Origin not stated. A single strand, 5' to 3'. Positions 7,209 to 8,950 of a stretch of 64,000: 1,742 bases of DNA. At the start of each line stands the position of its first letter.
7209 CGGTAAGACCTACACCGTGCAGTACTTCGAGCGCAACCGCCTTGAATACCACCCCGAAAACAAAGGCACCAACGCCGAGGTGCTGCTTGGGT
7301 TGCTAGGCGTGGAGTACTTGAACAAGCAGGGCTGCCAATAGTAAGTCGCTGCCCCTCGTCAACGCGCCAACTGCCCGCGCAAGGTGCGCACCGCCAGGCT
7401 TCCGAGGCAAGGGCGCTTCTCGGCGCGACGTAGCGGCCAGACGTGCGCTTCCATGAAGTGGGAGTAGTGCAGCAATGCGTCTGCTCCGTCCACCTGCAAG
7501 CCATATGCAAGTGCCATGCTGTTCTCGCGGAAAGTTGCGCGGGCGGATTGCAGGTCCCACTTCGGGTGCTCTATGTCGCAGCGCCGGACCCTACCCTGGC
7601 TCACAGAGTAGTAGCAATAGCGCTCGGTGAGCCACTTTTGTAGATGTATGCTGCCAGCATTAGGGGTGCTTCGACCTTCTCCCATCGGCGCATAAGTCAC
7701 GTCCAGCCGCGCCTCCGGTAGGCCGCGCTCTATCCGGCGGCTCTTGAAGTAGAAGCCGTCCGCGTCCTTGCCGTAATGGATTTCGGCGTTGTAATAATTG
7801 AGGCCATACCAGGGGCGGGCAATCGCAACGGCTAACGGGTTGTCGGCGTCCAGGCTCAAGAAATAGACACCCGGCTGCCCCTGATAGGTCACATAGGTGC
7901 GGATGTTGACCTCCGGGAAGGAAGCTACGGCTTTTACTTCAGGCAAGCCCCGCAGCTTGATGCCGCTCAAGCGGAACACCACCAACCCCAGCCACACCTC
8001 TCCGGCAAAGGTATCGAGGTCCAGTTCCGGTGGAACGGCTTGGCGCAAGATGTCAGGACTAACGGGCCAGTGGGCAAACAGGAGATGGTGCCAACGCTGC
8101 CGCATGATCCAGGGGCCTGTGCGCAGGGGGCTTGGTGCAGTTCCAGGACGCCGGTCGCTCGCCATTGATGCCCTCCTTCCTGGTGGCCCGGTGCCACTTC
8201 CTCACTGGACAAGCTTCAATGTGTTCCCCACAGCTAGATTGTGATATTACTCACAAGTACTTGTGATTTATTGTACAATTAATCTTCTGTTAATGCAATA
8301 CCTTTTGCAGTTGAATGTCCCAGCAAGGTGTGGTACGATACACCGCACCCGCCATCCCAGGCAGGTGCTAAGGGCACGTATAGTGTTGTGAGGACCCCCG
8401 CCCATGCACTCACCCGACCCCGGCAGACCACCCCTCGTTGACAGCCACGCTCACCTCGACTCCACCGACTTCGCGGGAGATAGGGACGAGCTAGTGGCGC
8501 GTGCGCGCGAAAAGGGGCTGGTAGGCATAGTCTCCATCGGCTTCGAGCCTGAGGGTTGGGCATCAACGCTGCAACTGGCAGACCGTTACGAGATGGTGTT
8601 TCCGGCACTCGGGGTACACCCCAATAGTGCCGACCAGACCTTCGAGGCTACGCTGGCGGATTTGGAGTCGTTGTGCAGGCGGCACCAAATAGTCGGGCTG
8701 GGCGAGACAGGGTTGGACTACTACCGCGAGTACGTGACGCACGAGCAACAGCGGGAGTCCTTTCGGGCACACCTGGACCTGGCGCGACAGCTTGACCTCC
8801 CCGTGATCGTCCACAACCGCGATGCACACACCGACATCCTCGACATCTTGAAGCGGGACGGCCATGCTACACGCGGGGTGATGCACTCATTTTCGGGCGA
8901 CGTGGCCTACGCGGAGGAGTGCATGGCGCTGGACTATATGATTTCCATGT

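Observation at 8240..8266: Three CRP/FNR-type half-sites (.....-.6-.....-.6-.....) in the divergent DUF2071 / tatD-lysR promoter region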

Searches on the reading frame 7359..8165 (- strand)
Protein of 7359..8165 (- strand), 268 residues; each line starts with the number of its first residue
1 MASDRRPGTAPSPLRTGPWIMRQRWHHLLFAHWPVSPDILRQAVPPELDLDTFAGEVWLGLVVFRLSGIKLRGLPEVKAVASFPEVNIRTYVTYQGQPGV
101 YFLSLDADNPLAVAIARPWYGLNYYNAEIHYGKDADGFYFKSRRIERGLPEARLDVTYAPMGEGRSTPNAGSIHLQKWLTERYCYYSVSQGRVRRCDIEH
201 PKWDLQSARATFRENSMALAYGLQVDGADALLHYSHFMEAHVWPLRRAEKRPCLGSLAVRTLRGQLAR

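Call 6: search_protein_families(library=pfam, proteins=[window:7359-8165:-])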
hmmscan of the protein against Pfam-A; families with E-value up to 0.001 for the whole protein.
window:7359-8165:- (268 aa): 2 families
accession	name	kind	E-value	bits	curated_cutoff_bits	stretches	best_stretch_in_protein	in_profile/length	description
PF09844.14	DUF2071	-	9.9e-65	218.6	27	1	22-236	1-209/212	Uncharacterized conserved protein (COG2071)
PF06314.16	ADC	-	2.2e-08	34.3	29.8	1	13-157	3-142/238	Acetoacetate decarboxylase (ADC)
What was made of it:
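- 7359..8165 (-): DUF2071 (COG2071/YqjF-type) gene, the inferred regulated gene. AAGGAG ribosome-binding site at 8173-8178. Inferred 5' UTR of about 98 nt from a transcription start near 8263. Pfam PF09844, E = 9.9e-65 (call 6).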

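Call 30: find_homologous_proteins(query=window:7359-8165:-, max_evalue=1e-40)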
Query window:7359-8165:- (268 aa): 268 proteins with E <= 1e-40 among 1225 candidates; the best 120 are listed.
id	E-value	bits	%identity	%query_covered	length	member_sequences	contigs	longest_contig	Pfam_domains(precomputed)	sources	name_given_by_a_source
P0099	2.3e-168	577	92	100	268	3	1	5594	PF06314.17,PF09844.15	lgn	-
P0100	5.2e-158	543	86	100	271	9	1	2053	PF06314.17,PF09844.15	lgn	-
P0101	1.4e-149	516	82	100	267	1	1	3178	PF06314.17,PF09844.15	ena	-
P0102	2.0e-135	469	81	93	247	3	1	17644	PF06314.17,PF09844.15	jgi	jgi:uncharacterized protein YqjF (DUF2071 family)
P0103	1.5e-127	443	71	100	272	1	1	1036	PF06314.17,PF09844.15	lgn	-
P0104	2.1e-126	439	72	100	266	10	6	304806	PF06314.17,PF09844.15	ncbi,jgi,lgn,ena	ncbi:MAG TPA: DUF2071 domain-containing protein [Chloroflexia bacterium]|jgi:hypothetical protein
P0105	9.4e-123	427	69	100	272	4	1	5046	PF06314.17,PF09844.15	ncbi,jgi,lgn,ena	ncbi:MAG TPA: DUF2071 domain-containing protein [Chloroflexia bacterium]|jgi:hypothetical protein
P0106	2.2e-121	423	84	82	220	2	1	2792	PF09844.15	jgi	jgi:hypothetical protein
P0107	4.9e-121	422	69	100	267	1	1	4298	PF06314.17,PF09844.15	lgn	-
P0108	3.1e-117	409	71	93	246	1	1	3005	PF06314.17,PF09844.15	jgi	jgi:uncharacterized protein YqjF (DUF2071 family)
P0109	4.0e-115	402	71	93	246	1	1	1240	PF09844.15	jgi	jgi:uncharacterized protein YqjF (DUF2071 family)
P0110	4.9e-113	396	71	93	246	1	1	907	PF09844.15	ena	-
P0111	1.9e-100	354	65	89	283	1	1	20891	PF06314.17,PF09844.15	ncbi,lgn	-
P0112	1.3e-99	352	62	93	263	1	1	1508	PF06314.17,PF09844.15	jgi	jgi:uncharacterized protein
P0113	6.5e-96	339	62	89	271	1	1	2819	PF06314.17,PF09844.15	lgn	-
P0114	1.6e-93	332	60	87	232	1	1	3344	PF06314.17,PF09844.15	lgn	-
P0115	2.5e-93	331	61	88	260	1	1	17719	PF06314.17,PF09844.15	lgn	-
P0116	5.7e-91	323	61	89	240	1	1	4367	PF06314.17,PF09844.15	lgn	-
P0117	6.7e-85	303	56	87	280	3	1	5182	PF09844.15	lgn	-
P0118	7.8e-81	290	54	87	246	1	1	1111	PF06314.17,PF09844.15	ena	-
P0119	3.0e-79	285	52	86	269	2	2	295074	PF06314.17,PF09844.15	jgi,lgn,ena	jgi:uncharacterized protein YqjF (DUF2071 family)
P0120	6.7e-79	284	55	91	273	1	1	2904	PF06314.17,PF09844.15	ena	-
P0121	2.5e-78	282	53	88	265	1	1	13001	PF09844.15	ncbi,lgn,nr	ncbi:MAG TPA: DUF2071 domain-containing protein [Chloroflexia bacterium]|nr:DUF2071 domain-containin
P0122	2.4e-76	275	50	89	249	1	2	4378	PF09844.15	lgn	-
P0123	5.2e-76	274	52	90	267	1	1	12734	PF09844.15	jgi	jgi:uncharacterized protein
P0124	6.2e-76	274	50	91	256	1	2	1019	PF09844.15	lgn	-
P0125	1.6e-75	273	54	83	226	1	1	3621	PF06314.17,PF09844.15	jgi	jgi:uncharacterized protein YqjF (DUF2071 family)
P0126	2.1e-75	272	51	90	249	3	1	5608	PF09844.15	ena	-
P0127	2.2e-75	272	51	88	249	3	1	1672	PF09844.15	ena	-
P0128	1.7e-74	269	51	89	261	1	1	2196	PF09844.15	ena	-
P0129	2.2e-74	269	51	88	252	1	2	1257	PF09844.15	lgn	-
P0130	4.0e-74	268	52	88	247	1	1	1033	PF06314.17,PF09844.15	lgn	-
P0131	4.0e-74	268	51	88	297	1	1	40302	PF09844.15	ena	-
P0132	1.8e-73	266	49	89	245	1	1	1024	PF09844.15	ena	-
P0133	2.1e-73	266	52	86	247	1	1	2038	PF09844.15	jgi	jgi:uncharacterized protein YqjF (DUF2071 family)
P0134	2.7e-72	262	50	89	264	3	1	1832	PF06314.17,PF09844.15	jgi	jgi:uncharacterized protein YqjF (DUF2071 family)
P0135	4.3e-72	261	53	85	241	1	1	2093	PF06314.17,PF09844.15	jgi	jgi:uncharacterized protein YqjF (DUF2071 family)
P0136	8.3e-72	260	53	87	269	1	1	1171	PF09844.15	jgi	jgi:uncharacterized protein YqjF (DUF2071 family)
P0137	1.0e-71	260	47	97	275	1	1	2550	PF06314.17,PF09844.15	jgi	jgi:uncharacterized protein YqjF (DUF2071 family)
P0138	2.2e-71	259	51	86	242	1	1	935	PF06314.17,PF09844.15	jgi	jgi:uncharacterized protein YqjF (DUF2071 family)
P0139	3.5e-71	258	52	89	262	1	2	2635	PF06314.17,PF09844.15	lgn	-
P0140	4.3e-71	258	50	89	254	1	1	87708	PF06314.17,PF09844.15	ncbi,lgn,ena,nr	ncbi:MAG TPA: DUF2071 domain-containing protein [Chloroflexia bacterium]|nr:DUF2071 domain-containin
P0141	5.6e-71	258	50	87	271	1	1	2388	PF06314.17,PF09844.15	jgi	jgi:uncharacterized protein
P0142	1.3e-70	256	48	89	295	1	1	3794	PF09844.15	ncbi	-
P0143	1.4e-70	256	52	84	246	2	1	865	PF06314.17,PF09844.15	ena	-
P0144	1.6e-70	256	51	90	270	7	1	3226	PF06314.17,PF09844.15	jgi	jgi:uncharacterized protein YqjF (DUF2071 family)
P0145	1.6e-70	256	48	90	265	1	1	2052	PF06314.17,PF09844.15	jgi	jgi:uncharacterized protein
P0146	1.8e-70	256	49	89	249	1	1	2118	PF09844.15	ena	-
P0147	1.9e-70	256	49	87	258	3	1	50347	PF09844.15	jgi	jgi:uncharacterized protein YqjF (DUF2071 family)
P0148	2.1e-70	256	45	91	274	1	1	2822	PF06314.17,PF09844.15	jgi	jgi:uncharacterized protein YqjF (DUF2071 family)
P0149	2.4e-70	256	54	79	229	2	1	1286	PF09844.15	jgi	-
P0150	3.8e-70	255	50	91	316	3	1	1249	PF06314.17,PF09844.15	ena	-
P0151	6.5e-70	254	50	87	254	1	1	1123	PF06314.17,PF09844.15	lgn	-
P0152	6.9e-70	254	48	94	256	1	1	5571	PF06314.17,PF09844.15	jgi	jgi:uncharacterized protein YqjF (DUF2071 family)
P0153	7.8e-70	254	51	86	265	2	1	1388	PF06314.17,PF09844.15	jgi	-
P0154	1.5e-69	253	62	71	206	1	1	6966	PF09844.15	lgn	-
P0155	1.9e-69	253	49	91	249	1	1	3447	PF06314.17,PF09844.15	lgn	-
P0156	2.2e-69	252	49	90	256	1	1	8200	PF09844.15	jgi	jgi:uncharacterized protein YqjF (DUF2071 family)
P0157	1.2e-68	250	49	87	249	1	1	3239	PF06314.17,PF09844.15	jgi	-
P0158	2.0e-67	246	48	89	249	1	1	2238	PF09844.15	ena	-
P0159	3.7e-67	245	50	85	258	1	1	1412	PF09844.15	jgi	-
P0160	7.4e-67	244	50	85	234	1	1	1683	PF09844.15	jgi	jgi:uncharacterized protein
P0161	1.7e-66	243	49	89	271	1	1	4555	PF06314.17,PF09844.15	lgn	-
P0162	3.3e-66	242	68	57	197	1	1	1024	PF06314.17,PF09844.15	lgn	-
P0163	3.9e-66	242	46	91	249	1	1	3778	PF09844.15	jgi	jgi:uncharacterized protein YqjF (DUF2071 family)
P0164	1.0e-65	240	48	89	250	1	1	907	PF06314.17,PF09844.15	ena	-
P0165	4.1e-65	238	48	86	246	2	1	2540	PF06314.17,PF09844.15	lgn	-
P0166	7.4e-65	238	46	89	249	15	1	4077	PF09844.15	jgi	jgi:uncharacterized protein YqjF (DUF2071 family)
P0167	2.6e-64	236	49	83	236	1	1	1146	PF09844.15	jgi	jgi:uncharacterized protein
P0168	1.8e-63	233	48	86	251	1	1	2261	PF09844.15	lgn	-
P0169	1.8e-63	233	48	89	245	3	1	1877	PF06314.17,PF09844.15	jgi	jgi:uncharacterized protein YqjF (DUF2071 family)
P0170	7.6e-63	231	47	88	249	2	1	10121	PF06314.17,PF09844.15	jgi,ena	-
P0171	1.2e-62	230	46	88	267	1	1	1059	PF06314.17,PF09844.15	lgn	-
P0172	2.0e-62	230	46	86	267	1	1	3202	PF06314.17,PF09844.15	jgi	jgi:uncharacterized protein YqjF (DUF2071 family)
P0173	2.5e-62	229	47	86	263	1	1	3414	PF09844.15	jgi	-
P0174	2.6e-62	229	47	89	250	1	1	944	PF06314.17,PF09844.15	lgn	-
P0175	2.7e-62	229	48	87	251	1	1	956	PF09844.15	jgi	jgi:uncharacterized protein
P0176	3.1e-62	229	48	85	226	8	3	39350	PF06314.17,PF09844.15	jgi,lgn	jgi:uncharacterized protein YqjF (DUF2071 family)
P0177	1.1e-61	227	49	86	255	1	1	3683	PF09844.15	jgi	jgi:uncharacterized protein YqjF (DUF2071 family)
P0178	1.2e-61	227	47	86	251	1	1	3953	PF09844.15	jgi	jgi:uncharacterized protein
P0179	1.9e-61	226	48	86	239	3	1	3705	PF09844.15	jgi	jgi:uncharacterized protein YqjF (DUF2071 family)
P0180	1.9e-61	226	47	88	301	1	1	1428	PF09844.15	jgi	jgi:uncharacterized protein YqjF (DUF2071 family)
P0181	3.7e-61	225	48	84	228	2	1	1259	PF06314.17,PF09844.15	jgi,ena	-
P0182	4.2e-61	225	47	89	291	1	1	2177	PF09844.15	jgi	jgi:uncharacterized protein YqjF (DUF2071 family)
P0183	1.2e-60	224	47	90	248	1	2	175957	PF09844.15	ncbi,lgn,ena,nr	ncbi:MAG TPA: DUF2071 domain-containing protein [Candidatus Acidoferrum sp.]|nr:DUF2071 domain-conta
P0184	4.2e-60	222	46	88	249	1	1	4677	PF09844.15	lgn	-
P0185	6.6e-60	221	47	87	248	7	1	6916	PF09844.15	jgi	jgi:uncharacterized protein YqjF (DUF2071 family)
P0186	1.1e-59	221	46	90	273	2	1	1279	PF09844.15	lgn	-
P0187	1.9e-59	220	46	91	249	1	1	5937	PF06314.17,PF09844.15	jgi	jgi:uncharacterized protein YqjF (DUF2071 family)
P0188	3.7e-59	219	45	87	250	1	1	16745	PF09844.15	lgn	-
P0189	8.7e-59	218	47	88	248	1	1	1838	PF06314.17,PF09844.15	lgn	-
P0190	5.2e-58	215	46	84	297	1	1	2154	PF06314.17,PF09844.15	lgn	-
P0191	5.8e-58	215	44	87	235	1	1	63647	PF09844.15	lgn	-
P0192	7.3e-58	215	46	87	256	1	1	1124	PF09844.15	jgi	jgi:uncharacterized protein YqjF (DUF2071 family)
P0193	8.7e-58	214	46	87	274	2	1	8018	PF06314.17,PF09844.15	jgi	jgi:uncharacterized protein YqjF (DUF2071 family)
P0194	1.1e-57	214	47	92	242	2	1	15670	PF09844.15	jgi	jgi:uncharacterized protein YqjF (DUF2071 family)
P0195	1.2e-57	214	45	88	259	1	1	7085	PF09844.15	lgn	-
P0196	1.4e-57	214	47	83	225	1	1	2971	PF09844.15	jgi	jgi:uncharacterized protein YqjF (DUF2071 family)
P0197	1.4e-57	214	44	88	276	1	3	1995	PF06314.17,PF09844.15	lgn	-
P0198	2.1e-57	213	48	85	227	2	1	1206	PF09844.15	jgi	jgi:uncharacterized protein YqjF (DUF2071 family)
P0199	2.3e-57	213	48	84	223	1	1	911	PF09844.15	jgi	jgi:uncharacterized protein YqjF (DUF2071 family)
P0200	2.4e-57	213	47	85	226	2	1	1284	PF09844.15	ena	-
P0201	7.5e-57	211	47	91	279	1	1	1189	PF06314.17,PF09844.15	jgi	jgi:uncharacterized protein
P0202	9.2e-57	211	46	90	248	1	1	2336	PF09844.15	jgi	jgi:uncharacterized protein YqjF (DUF2071 family)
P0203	9.7e-57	211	48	88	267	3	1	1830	PF06314.17,PF09844.15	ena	-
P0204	1.3e-56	211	43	86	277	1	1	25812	PF09844.15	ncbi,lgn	ncbi:MAG: YqjF family protein [Solirubrobacteraceae bacterium]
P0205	2.3e-56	210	45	87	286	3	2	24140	PF09844.15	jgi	jgi:uncharacterized protein YqjF (DUF2071 family)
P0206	2.5e-56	210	46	89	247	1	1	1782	PF06314.17,PF09844.15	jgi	jgi:uncharacterized protein YqjF (DUF2071 family)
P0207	3.7e-56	209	47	88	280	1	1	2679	PF06314.17,PF09844.15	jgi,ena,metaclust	metaclust:\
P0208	6.6e-56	208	44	88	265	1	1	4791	PF06314.17,PF09844.15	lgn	-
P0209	7.1e-56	208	46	86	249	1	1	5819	PF09844.15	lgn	-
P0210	8.1e-56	208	45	84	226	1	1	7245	PF09844.15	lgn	-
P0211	8.6e-56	208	44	89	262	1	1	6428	PF09844.15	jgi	jgi:uncharacterized protein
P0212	9.4e-56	208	44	85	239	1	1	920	PF06314.17,PF09844.15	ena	-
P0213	2.2e-55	206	44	87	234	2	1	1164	PF09844.15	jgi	-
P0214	3.8e-55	206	45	83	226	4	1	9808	PF09844.15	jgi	jgi:uncharacterized protein YqjF (DUF2071 family)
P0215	4.2e-55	206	43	93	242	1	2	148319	PF09844.15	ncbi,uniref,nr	ncbi:YqjF family protein [Cohnella faecalis]|uniref:DUF2071 domain-containing protein n=1 Tax=Cohnel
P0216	6.1e-55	205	44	87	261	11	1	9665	PF06314.17,PF09844.15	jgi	jgi:uncharacterized protein YqjF (DUF2071 family)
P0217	6.5e-55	205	43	90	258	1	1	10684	PF06314.17,PF09844.15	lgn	-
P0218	6.6e-55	205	44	85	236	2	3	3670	PF06314.17,PF09844.15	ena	-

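Call 31: find_encoding_contigs(protein=P0102, flank=5000, max_places=1)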
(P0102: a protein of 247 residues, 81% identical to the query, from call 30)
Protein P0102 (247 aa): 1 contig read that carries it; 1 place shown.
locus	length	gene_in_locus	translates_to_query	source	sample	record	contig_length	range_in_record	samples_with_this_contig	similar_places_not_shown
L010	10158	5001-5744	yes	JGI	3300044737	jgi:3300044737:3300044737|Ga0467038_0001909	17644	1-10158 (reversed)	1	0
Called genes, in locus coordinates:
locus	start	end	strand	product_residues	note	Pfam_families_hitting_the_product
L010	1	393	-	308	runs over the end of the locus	PF01557:FAA_hydrolase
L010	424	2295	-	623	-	PF16177:ACAS_N, PF00501:AMP-binding, PF13193:AMP-binding_C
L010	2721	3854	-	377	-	PF00126:HTH_1, PF03466:LysR_substrate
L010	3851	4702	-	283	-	PF01026:TatD_DNase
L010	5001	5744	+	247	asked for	PF06314:ADC (weak), PF09844:DUF2071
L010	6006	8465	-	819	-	PF11790:Glyco_hydro_cc, PF18989:DUF5722 (faint), PF01229:Glyco_hydro_39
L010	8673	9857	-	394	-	PF13567:DUF4131 (weak), PF03772:Competence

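Call 32: find_encoding_contigs(protein=P0111, flank=5000, max_places=1)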
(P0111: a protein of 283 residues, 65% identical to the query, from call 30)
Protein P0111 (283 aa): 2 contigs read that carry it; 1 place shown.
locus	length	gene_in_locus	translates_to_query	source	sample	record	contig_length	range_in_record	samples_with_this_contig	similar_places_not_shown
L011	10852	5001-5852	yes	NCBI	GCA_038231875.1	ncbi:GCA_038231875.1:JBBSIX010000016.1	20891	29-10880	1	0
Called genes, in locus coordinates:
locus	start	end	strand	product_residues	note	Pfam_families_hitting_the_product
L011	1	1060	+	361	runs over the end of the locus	?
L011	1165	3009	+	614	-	PF01935:DUF87, PF05872:HerA_C (weak), PF10412:TrwB_AAD_bind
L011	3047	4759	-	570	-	-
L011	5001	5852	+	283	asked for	PF06314:ADC (weak), PF09844:DUF2071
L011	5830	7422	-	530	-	PF13567:DUF4131, PF03772:Competence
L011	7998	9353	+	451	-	PF10011:DUF2254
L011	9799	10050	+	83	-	PF05154:TM2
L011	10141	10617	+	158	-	PF10825:DUF2752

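Call 33: find_encoding_contigs(protein=P0119, flank=5000, max_places=1)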
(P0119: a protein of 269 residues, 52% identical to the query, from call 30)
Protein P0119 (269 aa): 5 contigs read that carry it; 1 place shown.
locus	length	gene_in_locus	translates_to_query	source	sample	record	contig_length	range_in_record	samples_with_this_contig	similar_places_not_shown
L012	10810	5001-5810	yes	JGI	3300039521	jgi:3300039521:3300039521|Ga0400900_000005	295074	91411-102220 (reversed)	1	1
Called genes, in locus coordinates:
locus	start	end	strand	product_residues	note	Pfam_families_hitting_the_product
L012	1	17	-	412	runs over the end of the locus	PF05239:PRC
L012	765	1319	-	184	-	PF13548:DUF4126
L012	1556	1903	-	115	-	PF12870:DUF4878 (faint)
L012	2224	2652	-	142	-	-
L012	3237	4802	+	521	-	PF01225:Mur_ligase, PF08245:Mur_ligase_M, PF02875:Mur_ligase_C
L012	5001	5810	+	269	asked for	PF06314:ADC, PF09844:DUF2071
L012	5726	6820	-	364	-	PF01244:Peptidase_M19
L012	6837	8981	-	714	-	-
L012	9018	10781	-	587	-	PF00221:Lyase_aromatic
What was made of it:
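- L011 and L012 have no transcription factor within 5 kb (calls 32, 33), whereas dedicated repressors are usually neighbours of their targets.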

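Call 34: find_encoding_contigs(protein=P0123, flank=5000, max_places=1)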
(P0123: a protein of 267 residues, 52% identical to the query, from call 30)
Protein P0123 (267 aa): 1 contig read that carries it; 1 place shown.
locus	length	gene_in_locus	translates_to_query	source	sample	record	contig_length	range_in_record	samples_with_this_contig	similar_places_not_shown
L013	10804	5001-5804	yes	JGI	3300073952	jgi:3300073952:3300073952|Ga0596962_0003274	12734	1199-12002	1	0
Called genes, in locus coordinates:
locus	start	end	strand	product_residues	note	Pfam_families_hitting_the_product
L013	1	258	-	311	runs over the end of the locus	PF01557:FAA_hydrolase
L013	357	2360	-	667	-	PF16177:ACAS_N, PF00501:AMP-binding, PF13193:AMP-binding_C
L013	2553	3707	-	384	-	PF00126:HTH_1, PF03466:LysR_substrate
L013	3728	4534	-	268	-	PF01026:TatD_DNase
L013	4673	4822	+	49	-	-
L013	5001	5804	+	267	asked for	PF09844:DUF2071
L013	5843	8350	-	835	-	PF01229:Glyco_hydro_39 (weak), PF11790:Glyco_hydro_cc, PF18989:DUF5722 (faint)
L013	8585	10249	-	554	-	PF13567:DUF4131, PF03772:Competence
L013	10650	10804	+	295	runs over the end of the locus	?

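Call 39: find_encoding_contigs(protein=P0104, flank=5000, max_places=2)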
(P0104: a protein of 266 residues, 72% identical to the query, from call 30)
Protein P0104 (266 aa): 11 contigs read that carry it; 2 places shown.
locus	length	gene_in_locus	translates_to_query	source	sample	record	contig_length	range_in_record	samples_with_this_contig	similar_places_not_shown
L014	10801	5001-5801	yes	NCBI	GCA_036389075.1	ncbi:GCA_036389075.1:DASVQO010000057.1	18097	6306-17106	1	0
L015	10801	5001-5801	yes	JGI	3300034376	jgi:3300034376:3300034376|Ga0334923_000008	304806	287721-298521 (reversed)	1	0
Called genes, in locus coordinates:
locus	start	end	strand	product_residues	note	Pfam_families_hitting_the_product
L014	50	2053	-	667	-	PF16177:ACAS_N, PF00501:AMP-binding, PF13193:AMP-binding_C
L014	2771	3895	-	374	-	PF00126:HTH_1, PF03466:LysR_substrate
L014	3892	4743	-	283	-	PF01026:TatD_DNase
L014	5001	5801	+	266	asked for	PF06314:ADC (faint), PF09844:DUF2071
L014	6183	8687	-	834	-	PF18989:DUF5722 (faint), PF11790:Glyco_hydro_cc (weak), PF01229:Glyco_hydro_39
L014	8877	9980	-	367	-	PF03772:Competence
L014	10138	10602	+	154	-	-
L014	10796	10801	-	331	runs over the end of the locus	?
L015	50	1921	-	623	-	PF16177:ACAS_N, PF00501:AMP-binding, PF13193:AMP-binding_C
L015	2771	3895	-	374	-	PF00126:HTH_1, PF03466:LysR_substrate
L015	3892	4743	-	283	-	PF01026:TatD_DNase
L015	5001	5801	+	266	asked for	PF06314:ADC (faint), PF09844:DUF2071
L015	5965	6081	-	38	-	-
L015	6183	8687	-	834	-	PF18989:DUF5722 (faint), PF11790:Glyco_hydro_cc (weak), PF01229:Glyco_hydro_39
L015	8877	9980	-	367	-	PF03772:Competence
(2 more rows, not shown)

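Call 40: find_encoding_contigs(protein=P0140, flank=5000, max_places=1)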
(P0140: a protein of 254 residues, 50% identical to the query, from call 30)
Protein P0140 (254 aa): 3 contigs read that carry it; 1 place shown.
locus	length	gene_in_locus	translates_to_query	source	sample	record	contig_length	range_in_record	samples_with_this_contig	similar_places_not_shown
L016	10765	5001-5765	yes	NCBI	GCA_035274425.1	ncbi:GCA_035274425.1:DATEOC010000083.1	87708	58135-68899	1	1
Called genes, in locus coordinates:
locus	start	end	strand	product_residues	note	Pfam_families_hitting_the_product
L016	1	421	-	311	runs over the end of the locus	PF01557:FAA_hydrolase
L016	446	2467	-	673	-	PF16177:ACAS_N, PF00501:AMP-binding, PF13193:AMP-binding_C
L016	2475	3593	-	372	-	PF00126:HTH_1, PF03466:LysR_substrate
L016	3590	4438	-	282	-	PF01026:TatD_DNase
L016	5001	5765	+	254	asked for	PF06314:ADC (faint), PF09844:DUF2071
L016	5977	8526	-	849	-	PF00331:Glyco_hydro_10 (weak), PF01229:Glyco_hydro_39, PF11790:Glyco_hydro_cc (weak)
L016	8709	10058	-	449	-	PF04607:RelA_SpoT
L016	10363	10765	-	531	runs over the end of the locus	PF13567:DUF4131, PF03772:Competence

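Call 41: find_encoding_contigs(protein=P0121, flank=5000, max_places=1)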
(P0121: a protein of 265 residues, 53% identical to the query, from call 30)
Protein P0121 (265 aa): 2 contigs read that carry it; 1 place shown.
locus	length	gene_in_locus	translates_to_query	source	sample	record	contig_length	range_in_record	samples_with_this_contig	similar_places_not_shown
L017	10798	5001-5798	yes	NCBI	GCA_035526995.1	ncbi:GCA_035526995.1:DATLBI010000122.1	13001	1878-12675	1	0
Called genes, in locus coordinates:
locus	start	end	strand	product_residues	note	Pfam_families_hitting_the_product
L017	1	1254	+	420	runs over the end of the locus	PF13439:Glyco_transf_4, PF13579:Glyco_trans_4_4, PF20706:GT4-conflict, PF00534:Glycos_transf_1, PF13692:Glyco_trans_1_4, PF13524:Glyco_trans_1_2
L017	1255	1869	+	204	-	PF01066:CDP-OH_P_transf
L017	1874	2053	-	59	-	-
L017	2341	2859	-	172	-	PF08020:DUF1706, PF12867:DinB_2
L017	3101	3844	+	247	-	PF04474:DUF554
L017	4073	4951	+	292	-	-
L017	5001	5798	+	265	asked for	PF09844:DUF2071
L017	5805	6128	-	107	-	-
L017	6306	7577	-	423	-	PF00155:Aminotran_1_2, PF00266:Aminotran_5, PF01053:Cys_Met_Meta_PP, PF00266:Aminotran_5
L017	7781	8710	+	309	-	PF00296:Bac_luciferase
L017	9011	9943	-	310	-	PF03851:UvdE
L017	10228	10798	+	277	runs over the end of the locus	PF04199:Cyclase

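Call 55: find_encoding_contigs(protein=P0215, flank=3000, max_places=1)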
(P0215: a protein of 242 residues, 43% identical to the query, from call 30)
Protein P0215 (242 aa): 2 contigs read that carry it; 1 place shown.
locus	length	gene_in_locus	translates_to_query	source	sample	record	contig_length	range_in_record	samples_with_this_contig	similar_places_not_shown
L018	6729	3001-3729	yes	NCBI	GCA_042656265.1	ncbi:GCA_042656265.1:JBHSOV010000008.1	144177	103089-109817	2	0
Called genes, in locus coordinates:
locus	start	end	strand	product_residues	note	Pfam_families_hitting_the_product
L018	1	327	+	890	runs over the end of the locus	PF19077:Big_13 (faint), PF09136:Glucodextran_B (weak), PF17957:Big_7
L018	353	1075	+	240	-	-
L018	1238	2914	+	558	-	PF00128:Alpha-amylase, PF16657:Malt_amylase_C (weak), PF23915:SusG_C (weak)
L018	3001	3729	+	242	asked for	PF09844:DUF2071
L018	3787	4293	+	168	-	PF12796:Ank_2, PF13606:Ank_3 (faint), PF13637:Ank_4 (faint), PF24521:Ank_KRIT1 (weak), PF12796:Ank_2, PF13857:Ank_5, PF00023:Ank (weak)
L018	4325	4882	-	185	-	PF00625:Guanylate_kin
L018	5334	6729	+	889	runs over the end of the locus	PF01764:Lipase_3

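Call 73: search_protein_families(library=ncbifam, proteins=[window:7359-8165:-], max_evalue=0.00001)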
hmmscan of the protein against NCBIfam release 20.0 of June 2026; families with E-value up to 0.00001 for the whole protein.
window:7359-8165:- (268 aa): 0 families

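Call 74: search_solved_structures(query=window:7359-8165:-, max_evalue=0.01)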
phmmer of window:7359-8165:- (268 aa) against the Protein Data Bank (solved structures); distinct sequences matched with E-value up to 0.01: 0.

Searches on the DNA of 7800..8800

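Call 9: search_rna_families(source=window, start=7800, end=8800, threshold=evalue, max_evalue=1)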
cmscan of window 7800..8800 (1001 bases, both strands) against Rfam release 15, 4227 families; matches with E-value up to 1: 1.
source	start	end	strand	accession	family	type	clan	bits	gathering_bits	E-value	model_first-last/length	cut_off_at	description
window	7860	7920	-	RF01793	ffh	Gene; sRNA;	-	21.6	35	0.2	1-52/52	no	ffh sRNA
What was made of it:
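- Tried and rejected: Rfam scan of 7800-8800: only a sub-threshold ffh sRNA match inside the DUF2071 coding sequence (call 9), so no known RNA element.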
